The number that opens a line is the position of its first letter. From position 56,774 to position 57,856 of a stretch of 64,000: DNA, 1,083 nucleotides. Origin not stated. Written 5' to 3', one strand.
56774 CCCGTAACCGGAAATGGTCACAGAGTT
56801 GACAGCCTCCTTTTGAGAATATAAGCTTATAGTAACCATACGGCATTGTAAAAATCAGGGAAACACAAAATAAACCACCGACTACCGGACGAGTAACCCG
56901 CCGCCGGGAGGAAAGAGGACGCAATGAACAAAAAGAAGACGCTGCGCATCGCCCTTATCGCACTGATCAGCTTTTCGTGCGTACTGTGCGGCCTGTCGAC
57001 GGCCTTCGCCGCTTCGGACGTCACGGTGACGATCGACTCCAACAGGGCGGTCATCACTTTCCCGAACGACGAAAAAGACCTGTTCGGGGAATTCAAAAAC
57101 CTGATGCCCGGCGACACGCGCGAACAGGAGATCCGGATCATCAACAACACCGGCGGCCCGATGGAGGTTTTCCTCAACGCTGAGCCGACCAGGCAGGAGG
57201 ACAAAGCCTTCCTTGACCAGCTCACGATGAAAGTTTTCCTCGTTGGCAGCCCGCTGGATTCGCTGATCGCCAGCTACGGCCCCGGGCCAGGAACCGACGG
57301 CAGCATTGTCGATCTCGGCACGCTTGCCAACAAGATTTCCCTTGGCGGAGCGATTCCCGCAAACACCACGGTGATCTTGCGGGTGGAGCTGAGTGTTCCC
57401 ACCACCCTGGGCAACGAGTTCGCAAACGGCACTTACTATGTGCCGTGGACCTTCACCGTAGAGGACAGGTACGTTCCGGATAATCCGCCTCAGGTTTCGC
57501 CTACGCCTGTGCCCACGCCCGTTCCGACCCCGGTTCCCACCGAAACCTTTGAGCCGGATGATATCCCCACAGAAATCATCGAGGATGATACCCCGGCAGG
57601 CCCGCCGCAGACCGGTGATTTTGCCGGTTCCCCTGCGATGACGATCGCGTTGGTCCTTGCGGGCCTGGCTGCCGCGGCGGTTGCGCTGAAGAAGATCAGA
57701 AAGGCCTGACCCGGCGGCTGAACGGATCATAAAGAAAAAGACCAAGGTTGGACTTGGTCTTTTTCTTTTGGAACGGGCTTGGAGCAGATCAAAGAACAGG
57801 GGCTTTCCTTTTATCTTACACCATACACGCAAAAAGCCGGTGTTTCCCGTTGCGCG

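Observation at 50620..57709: Five-gene SipW/TasA-type fibre locus that also carries a giant vWA adhesin and a sortase-signal subunit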

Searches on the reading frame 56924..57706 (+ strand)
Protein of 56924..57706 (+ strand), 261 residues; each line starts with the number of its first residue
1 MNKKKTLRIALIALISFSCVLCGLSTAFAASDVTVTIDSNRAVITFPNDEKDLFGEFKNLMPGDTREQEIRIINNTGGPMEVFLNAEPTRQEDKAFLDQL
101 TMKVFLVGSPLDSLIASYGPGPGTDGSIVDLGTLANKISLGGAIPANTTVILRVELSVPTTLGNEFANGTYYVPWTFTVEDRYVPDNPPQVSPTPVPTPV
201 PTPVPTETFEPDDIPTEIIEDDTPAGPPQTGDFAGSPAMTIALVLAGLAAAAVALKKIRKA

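Call 3: search_protein_families(library=pfam, proteins=[window:56924-57706:+], max_evalue=0.1)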
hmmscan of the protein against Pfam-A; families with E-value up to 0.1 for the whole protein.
window:56924-57706:+ (261 aa): 1 family
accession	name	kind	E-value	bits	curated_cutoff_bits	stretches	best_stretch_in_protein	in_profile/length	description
PF00746.26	Gram_pos_anchor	-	0.0013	19.1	20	1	228-257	10-38/43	LPXTG cell wall anchor motif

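Call 4: search_protein_families(library=ncbifam, proteins=[window:56924-57706:+], max_evalue=0.1)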
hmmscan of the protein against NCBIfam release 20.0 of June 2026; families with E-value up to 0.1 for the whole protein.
window:56924-57706:+ (261 aa): 2 families
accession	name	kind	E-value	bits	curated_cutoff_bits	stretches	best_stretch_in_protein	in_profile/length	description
TIGR01167.1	LPXTG_anchor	domain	0.018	15.7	15.9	1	228-260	3-34/34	LPXTG cell wall anchor domain-containing protein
NF053819.1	EF0750_LPXTG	subfamily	0.037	14.5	47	0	1-37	1-32/105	EF2685/EF0750 family sortase-dependent surface protein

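Call 9: find_encoding_contigs(protein=window:56924-57706:+, flank=10000, max_places=6)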
Protein window:56924-57706:+ (261 aa): 2 contigs read that carry it; 2 places shown.
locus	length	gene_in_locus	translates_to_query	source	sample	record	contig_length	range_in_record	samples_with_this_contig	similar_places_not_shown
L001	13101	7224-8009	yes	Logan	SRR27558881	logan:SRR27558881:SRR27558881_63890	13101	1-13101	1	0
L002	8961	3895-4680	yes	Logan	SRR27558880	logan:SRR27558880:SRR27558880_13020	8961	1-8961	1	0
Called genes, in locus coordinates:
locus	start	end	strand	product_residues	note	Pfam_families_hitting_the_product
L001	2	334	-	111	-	?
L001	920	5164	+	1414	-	PF00092:VWA (faint), PF13519:VWA_2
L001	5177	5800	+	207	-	-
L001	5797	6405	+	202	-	-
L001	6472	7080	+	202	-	-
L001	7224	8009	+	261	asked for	-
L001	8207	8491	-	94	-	PF06961:DUF1294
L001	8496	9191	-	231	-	PF02223:Thymidylate_kin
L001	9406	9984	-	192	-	PF00265:TK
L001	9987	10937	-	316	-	PF00389:2-Hacid_dh, PF07991:KARI_N (faint), PF02826:2-Hacid_dh_C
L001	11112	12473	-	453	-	PF12704:MacB_PCD, PF02687:FtsX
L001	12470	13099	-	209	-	?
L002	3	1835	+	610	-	?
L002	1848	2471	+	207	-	-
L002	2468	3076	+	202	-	-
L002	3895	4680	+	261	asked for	-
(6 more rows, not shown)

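Call 17: find_homologous_proteins(query=window:56924-57706:+, max_evalue=0.001)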
Query window:56924-57706:+ (261 aa): 28 proteins with E <= 0.001 among 8000 candidates.
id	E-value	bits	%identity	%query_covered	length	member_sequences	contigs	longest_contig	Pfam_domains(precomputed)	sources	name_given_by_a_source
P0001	1.8e-134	465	84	92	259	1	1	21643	-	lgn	-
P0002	2.4e-128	445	82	91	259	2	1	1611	-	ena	-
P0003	3.0e-126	438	80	91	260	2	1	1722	-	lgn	-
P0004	3.5e-123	428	80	92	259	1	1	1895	-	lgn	-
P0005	2.4e-118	412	76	100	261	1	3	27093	-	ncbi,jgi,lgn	ncbi:MAG: hypothetical protein ACOYIR_04540 [Christensenellales bacterium]|jgi:hypothetical protein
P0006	3.9e-109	382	71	95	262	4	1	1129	-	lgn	-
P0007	1.1e-108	380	71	100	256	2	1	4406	-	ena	-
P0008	9.2e-98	345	66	90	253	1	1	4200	-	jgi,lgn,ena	-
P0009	9.6e-82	292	59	100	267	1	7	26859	-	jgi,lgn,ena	-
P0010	1.3e-52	197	47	92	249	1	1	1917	-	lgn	-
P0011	7.5e-19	86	38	48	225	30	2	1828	-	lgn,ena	-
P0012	3.5e-13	67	36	66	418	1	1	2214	PF00395.26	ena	-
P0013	2.2e-12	65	29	69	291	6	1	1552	-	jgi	-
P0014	3.2e-12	64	33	70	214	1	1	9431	-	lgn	-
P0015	8.4e-12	63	31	68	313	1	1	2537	-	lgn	-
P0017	6.1e-11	60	30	73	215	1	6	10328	-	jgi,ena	-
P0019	6.4e-10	57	30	96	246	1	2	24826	-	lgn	-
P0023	1.1e-6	46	30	66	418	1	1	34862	-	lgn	-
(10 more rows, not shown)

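Call 20: find_encoding_contigs(protein=P0009, flank=10000, max_places=3)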
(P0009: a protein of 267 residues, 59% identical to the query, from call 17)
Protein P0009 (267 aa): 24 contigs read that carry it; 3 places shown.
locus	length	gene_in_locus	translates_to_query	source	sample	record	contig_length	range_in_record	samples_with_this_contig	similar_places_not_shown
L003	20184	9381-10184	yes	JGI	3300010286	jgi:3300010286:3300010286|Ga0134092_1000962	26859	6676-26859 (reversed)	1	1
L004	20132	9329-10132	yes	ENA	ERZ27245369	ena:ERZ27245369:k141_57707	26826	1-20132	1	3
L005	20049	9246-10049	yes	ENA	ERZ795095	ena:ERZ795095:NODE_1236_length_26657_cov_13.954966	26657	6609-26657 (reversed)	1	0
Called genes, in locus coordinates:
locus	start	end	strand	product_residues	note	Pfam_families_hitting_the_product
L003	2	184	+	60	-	?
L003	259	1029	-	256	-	PF00392:GntR, PF07702:UTRA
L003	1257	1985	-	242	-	-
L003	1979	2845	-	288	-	PF07022:Phage_CI_repr (faint), PF12844:HTH_19 (weak), PF13560:HTH_31, PF01381:HTH_3, PF13443:HTH_26 (faint)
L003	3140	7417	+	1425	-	PF13519:VWA_2 (faint)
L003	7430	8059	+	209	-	PF10502:Peptidase_S26 (weak)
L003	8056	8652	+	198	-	-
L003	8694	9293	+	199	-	-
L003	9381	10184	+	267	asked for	-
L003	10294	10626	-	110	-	PF06961:DUF1294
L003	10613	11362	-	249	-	PF02223:Thymidylate_kin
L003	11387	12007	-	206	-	PF00265:TK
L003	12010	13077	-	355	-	PF00389:2-Hacid_dh, PF07991:KARI_N (faint), PF02826:2-Hacid_dh_C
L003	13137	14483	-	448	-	PF12704:MacB_PCD, PF02687:FtsX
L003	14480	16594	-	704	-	PF07705:CARDB (faint), PF10633:NPCBM_assoc (faint)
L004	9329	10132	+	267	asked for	-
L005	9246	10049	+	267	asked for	-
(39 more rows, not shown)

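Call 21: find_encoding_contigs(protein=P0005, flank=10000, max_places=3)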
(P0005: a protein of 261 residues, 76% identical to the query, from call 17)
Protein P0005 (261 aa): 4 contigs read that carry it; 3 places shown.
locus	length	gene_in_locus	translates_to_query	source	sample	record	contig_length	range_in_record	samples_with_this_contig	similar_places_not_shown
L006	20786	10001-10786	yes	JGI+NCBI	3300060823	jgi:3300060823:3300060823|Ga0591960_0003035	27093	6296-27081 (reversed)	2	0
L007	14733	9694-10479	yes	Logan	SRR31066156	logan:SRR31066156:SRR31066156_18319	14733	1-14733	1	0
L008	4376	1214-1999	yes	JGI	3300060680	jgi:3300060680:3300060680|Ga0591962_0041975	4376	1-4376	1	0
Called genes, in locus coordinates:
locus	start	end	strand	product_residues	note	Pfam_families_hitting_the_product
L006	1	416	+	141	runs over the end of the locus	?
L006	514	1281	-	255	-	PF00392:GntR, PF07702:UTRA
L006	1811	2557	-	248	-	-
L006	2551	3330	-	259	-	PF12844:HTH_19 (weak), PF13560:HTH_31, PF01381:HTH_3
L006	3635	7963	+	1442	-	PF13519:VWA_2 (weak)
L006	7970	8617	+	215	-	-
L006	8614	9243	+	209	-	-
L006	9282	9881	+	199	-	-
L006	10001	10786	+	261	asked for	-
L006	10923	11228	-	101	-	PF06961:DUF1294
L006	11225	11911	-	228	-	PF02223:Thymidylate_kin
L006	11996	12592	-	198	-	PF00265:TK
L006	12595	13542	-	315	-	PF00389:2-Hacid_dh, PF07991:KARI_N (faint), PF02826:2-Hacid_dh_C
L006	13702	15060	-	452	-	PF12704:MacB_PCD, PF02687:FtsX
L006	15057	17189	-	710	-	PF07705:CARDB (faint), PF10633:NPCBM_assoc (faint)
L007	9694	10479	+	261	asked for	-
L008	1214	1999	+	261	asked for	-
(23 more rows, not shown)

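Call 22: find_encoding_contigs(protein=P0019, flank=10000, max_places=2)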
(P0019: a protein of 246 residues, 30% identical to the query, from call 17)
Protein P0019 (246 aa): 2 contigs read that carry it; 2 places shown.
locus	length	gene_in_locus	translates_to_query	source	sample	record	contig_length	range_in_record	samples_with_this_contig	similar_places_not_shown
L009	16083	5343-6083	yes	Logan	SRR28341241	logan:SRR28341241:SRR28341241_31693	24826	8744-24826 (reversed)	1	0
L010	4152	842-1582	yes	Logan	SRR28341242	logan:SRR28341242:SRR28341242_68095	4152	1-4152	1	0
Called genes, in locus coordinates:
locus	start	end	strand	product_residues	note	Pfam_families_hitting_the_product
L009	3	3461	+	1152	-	?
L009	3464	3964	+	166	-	PF10502:Peptidase_S26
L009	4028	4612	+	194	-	-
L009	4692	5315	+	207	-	PF12389:Peptidase_M73 (weak)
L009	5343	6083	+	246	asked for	-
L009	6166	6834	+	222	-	PF04203:Sortase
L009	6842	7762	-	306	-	PF00294:PfkB, PF08543:Phos_pyr_kin (weak)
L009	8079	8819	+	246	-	PF06541:ABC_trans_CmpB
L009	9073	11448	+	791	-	PF00270:DEAD (faint), PF06733:DEAD_2, PF13307:Helicase_C_2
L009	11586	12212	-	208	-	PF00881:Nitroreductase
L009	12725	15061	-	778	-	PF16875:Glyco_hydro_36N, PF02065:Melibiase, PF16874:Glyco_hydro_36C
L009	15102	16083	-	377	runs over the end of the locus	PF14286:DHHW (weak), PF16822:ALGX, PF14286:DHHW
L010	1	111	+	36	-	?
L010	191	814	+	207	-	PF12389:Peptidase_M73 (weak)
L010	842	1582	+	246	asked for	-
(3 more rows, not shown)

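Call 23: find_encoding_contigs(protein=P0017, flank=10000, max_places=2)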
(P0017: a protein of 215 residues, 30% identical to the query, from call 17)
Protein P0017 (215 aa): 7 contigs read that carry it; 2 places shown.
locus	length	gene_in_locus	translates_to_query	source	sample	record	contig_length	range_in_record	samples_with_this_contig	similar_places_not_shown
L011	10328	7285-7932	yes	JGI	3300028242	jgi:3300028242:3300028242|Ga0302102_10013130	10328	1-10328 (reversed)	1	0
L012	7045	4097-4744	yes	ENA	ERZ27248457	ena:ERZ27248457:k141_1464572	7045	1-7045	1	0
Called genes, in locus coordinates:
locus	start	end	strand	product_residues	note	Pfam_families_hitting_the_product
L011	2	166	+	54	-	?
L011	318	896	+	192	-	-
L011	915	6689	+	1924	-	PF17802:SpaA (faint), PF24547:DUF7601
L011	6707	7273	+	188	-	-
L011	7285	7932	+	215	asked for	-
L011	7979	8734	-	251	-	-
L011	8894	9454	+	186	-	-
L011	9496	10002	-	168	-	PF00881:Nitroreductase, PF14512:TM1586_NiRdase (faint), PF00881:Nitroreductase (weak)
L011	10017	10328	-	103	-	?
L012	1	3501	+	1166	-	?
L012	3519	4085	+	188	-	-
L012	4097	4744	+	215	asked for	-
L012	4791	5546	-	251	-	-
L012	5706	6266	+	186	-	-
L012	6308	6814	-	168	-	PF00881:Nitroreductase, PF14512:TM1586_NiRdase (faint), PF00881:Nitroreductase (weak)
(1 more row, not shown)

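Call 24: find_encoding_contigs(protein=P0023, flank=10000, max_places=2)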
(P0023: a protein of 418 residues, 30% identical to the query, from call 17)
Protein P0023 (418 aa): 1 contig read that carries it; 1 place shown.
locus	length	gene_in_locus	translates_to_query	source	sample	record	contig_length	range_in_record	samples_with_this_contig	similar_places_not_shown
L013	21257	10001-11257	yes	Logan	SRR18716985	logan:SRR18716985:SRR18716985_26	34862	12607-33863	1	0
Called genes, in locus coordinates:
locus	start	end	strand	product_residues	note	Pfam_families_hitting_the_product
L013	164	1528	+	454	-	PF00285:Citrate_synt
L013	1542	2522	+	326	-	-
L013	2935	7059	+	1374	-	PF24547:DUF7601, PF19407:DUF5979 (weak), PF24547:DUF7601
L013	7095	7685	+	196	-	-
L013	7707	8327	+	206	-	-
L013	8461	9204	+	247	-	-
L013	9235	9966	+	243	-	-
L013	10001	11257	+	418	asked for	-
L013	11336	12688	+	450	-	PF08245:Mur_ligase_M, PF08353:MurT_C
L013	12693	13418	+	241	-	PF07685:GATase_3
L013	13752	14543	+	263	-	-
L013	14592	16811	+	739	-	PF23139:OB_YrrC, PF14520:HHH_5 (weak), PF14490:HHH_RecD2, PF05970:PIF1 (weak), PF13245:AAA_19, PF13604:AAA_30, PF18335:SH3_13, PF13538:UvrD_C_2, +4 more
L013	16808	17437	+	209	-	PF00156:Pribosyltran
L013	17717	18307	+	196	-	PF12385:Peptidase_C70 (weak)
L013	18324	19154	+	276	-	-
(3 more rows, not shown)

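Call 25: predict_structure(alignment_id=A1)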
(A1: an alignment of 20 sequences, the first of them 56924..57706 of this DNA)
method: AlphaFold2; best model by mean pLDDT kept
length: 261 residues; sequences in the alignment: 20
mean_pLDDT: 71.9   pTM: 0.54
mean pLDDT of the five models: 71.9, 67.4, 66.4, 66.2, 65.1
residues with pLDDT >= 90: 16; 70-90: 137; 50-70: 74; < 50: 34
segments of 3 or more residues with pLDDT < 50: 24-29, 211-215, 219-224, 226-236
pLDDT, mean of each block of 10 residues (from residue 1): 71 75 48 78 77 80 90 87 86 88 82 81 56 78 87 91 87 85 65 59 57 47 47 50 64 57 49
secondary structure, 60 per line:
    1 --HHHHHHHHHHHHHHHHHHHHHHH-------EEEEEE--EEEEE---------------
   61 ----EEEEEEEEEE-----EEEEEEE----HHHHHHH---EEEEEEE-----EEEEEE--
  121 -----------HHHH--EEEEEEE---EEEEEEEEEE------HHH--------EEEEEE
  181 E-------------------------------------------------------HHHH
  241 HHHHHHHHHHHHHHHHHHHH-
elements in order: H3-25 E33-38 E41-45 E65-74 E80-86 H91-97 E101-107 E113-118 H132-135 E138-144 E148-157 E175-181 H237-260

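Call 29: fold_search(model_id=the predicted structure, library=pdb)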
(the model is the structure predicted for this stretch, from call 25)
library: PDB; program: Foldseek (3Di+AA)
matches with E <= 10: 1304; with E <= 0.001: 0
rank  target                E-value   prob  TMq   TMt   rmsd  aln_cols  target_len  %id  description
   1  7ueg_A                1.4e-03  1.00  0.28  0.38   7.1       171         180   13  Cryo-EM of bundling pili from Pyrobaculum calidifontis (released 2022-06-29)
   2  7f5b_E                2.3e-03  1.00  0.25  0.32   5.5       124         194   13  LBD-TMD focused reconstruction of DNQX-bound GluK2-1xNeto2 complex (released 2021-09-29)
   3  5of2                  4.2e-03  1.00  0.28  0.37   7.2       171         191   13  The structural versatility of TasA in B. subtilis biofilm formation (released 2018-03-21)
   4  5of1_B                5.0e-03  1.00  0.29  0.38   7.0       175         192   13  The structural versatility of TasA in B. subtilis biofilm formation (released 2018-03-21)
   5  6fzw_D                5.9e-03  0.99  0.23  0.32   8.4       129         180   11  Crystal structure of the metalloproteinase enhancer PCPE-1 bound to the procollagen C propeptide trimer (long) (released 2018-07-11)
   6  6gh8_A                1.1e-02  0.97  0.24  0.44   6.7       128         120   12  Crystal structure of GP1 domain of Lujo virus in complex with the first CUB domain of neuropilin-2 (released 2018-07-25)
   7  1yi9                  1.2e-02  0.94  0.25  0.22   7.1       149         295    9  Crystal Structure Analysis of the oxidized form of the M314I mutant of Peptidylglycine alpha-Hydroxylating Monooxygenase (released 2005-11-15)
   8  9ihc_B                1.2e-02  0.90  0.21  0.36   6.1       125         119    9  CryoEM structure of a synthetic antibody, COP-2, in complex with the C-terminal domain of Clostridium perfringens Ente (released 2025-03-12)
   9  8u5b_B                1.2e-02  0.89  0.20  0.34   6.4       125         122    7  Cryo-EM structure of human claudin-4 complex with Clostridium perfringens enterotoxin C-terminal domain and sFab COP-1 (released 2023-09-27)
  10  6ov2_B                1.2e-02  0.87  0.21  0.35   6.7       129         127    9  Crystal structure of human claudin-9 in complex with Clostridium perfringens entertoxin C-terminal domain in closed fo (released 2019-09-04)
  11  1yjk                  1.9e-02  0.84  0.21  0.19   7.9       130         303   12  Reduced Peptidylglycine Alpha-Hydroxylating Monooxygenase (PHM) in a New Crystal Form (released 2005-11-15)
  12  3zn5_H                1.9e-02  0.63  0.21  0.31  11.3       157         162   10  VP16, a capsid protein of bacteriophage P23-77 (VP16-virus-derived) (released 2013-05-15)
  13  9fxa_K                2.1e-02  0.60  0.20  0.29   7.7       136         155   11  Cryo-EM structure of the type 1 pilus rod as part of the FimI-bound usher complex (FimDHGFAnIC - body 1) (released 2025-06-04)
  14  8eht_B                2.1e-02  0.35  0.19  0.26  12.2       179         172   14  Cryo-EM reconstruction of the CS20 bacterial adhesion pili (released 2023-03-22)
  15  3zn5_G                2.2e-02  0.66  0.21  0.31  11.2       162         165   10  VP16, a capsid protein of bacteriophage P23-77 (VP16-virus-derived) (released 2013-05-15)
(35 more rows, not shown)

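Call 33: search_protein_families(library=ncbifam, proteins=[L009:3464-3961:+, L009:4028-4609:+, L009:4692-5312:+, L009:5343-6080:+, L009:6166-6831:+, L011:318-893:+, L011:6707-7270:+, L011:7285-7929:+, L011:7979-8731:-, L011:8894-9451:+], max_evalue=0.01)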
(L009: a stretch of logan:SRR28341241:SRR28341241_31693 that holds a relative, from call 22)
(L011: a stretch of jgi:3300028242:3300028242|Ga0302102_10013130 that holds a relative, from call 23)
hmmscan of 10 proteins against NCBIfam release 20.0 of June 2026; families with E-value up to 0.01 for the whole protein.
L009:3464-3961:+ (166 aa): 3 families
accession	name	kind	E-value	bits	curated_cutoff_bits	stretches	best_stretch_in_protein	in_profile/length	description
TIGR02228.1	sigpep_I_arch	equivalog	1.8e-27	96.1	51.85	1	8-141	6-144/158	signal peptidase I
NF046067.1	SigPepSipWBacil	equivalog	1.2e-21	77.1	190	1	19-143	25-153/189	signal peptidase I SipW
TIGR02227.1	sigpep_I_bact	equivalog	3.6e-10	39.9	47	1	16-91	4-83/162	signal peptidase I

L009:4028-4609:+ (194 aa): 1 family
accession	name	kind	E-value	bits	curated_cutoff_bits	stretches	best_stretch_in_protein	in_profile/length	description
TIGR04090.1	exp_by_SipW_IV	subfamily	2.8e-12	46.9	60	2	13-91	8-79/241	BsaA family SipW-dependent biofilm matrix protein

L009:4692-5312:+ (207 aa): 2 families
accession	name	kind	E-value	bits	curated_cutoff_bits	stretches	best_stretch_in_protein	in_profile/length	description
TIGR04090.1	exp_by_SipW_IV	subfamily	4.7e-15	56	60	2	14-105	8-92/241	BsaA family SipW-dependent biofilm matrix protein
TIGR04088.1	cognate_SipW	domain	1.6e-08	34.4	19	1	13-44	3-34/34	SipW-dependent-type signal peptide-containing protein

L009:5343-6080:+ (246 aa): 0 families

L009:6166-6831:+ (222 aa): 7 families
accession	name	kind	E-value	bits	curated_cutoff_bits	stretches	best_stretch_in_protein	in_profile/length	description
NF033747.1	class_E_sortase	subfamily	1.2e-26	93.8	160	1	91-219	66-203/211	class E sortase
NF033745.1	class_C_sortase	subfamily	1e-22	80.9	160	1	95-219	92-218/220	class C sortase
TIGR01076.1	sortase_fam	subfamily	2.4e-22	79.2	39.35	1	97-219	1-125/136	sortase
NF058671.1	sortase_SrtD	exception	1.7e-21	76.7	140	1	96-207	64-170/187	class D sortase, LPxTATN-specific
NF033746.1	class_D_sortase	subfamily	3e-20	72.4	165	1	95-208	9-117/135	class D sortase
TIGR03784.1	marine_sortase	equivalog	4.6e-13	49.1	158.25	1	102-208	57-159/174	class GN sortase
NF033748.1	class_F_sortase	subfamily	3.1e-06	26.9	166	1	123-206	48-134/155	class F sortase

L011:318-893:+ (192 aa): 2 families
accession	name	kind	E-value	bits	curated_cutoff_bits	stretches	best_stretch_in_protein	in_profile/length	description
TIGR04090.1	exp_by_SipW_IV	subfamily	8.8e-07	28.9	60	1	3-151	2-166/241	BsaA family SipW-dependent biofilm matrix protein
TIGR04088.1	cognate_SipW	domain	3.3e-05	23.9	19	1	8-40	1-33/34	SipW-dependent-type signal peptide-containing protein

L011:6707-7270:+ (188 aa): 1 family
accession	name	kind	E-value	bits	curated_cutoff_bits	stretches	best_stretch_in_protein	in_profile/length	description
TIGR04090.1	exp_by_SipW_IV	subfamily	1.8e-13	50.8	60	1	21-111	4-104/241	BsaA family SipW-dependent biofilm matrix protein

L011:7285-7929:+ (215 aa): 4 families
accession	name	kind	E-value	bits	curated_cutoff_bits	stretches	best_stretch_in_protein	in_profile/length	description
NF053819.1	EF0750_LPXTG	subfamily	0.00028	21.3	47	0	178-209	74-105/105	EF2685/EF0750 family sortase-dependent surface protein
TIGR01167.1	LPXTG_anchor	domain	0.00049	20.6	15.9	1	178-209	3-34/34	LPXTG cell wall anchor domain-containing protein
TIGR03063.1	srtB_target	domain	0.0028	17.6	18.15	1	178-200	2-24/29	sortase B protein-sorting domain-containing protein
NF040942.2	hypo_ExtJ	equivalog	0.0053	17.1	52.5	1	1-25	1-25/77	selenite/tellurite reduction operon protein ExtJ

L011:7979-8731:- (250 aa): 0 families

L011:8894-9451:+ (186 aa): 0 families
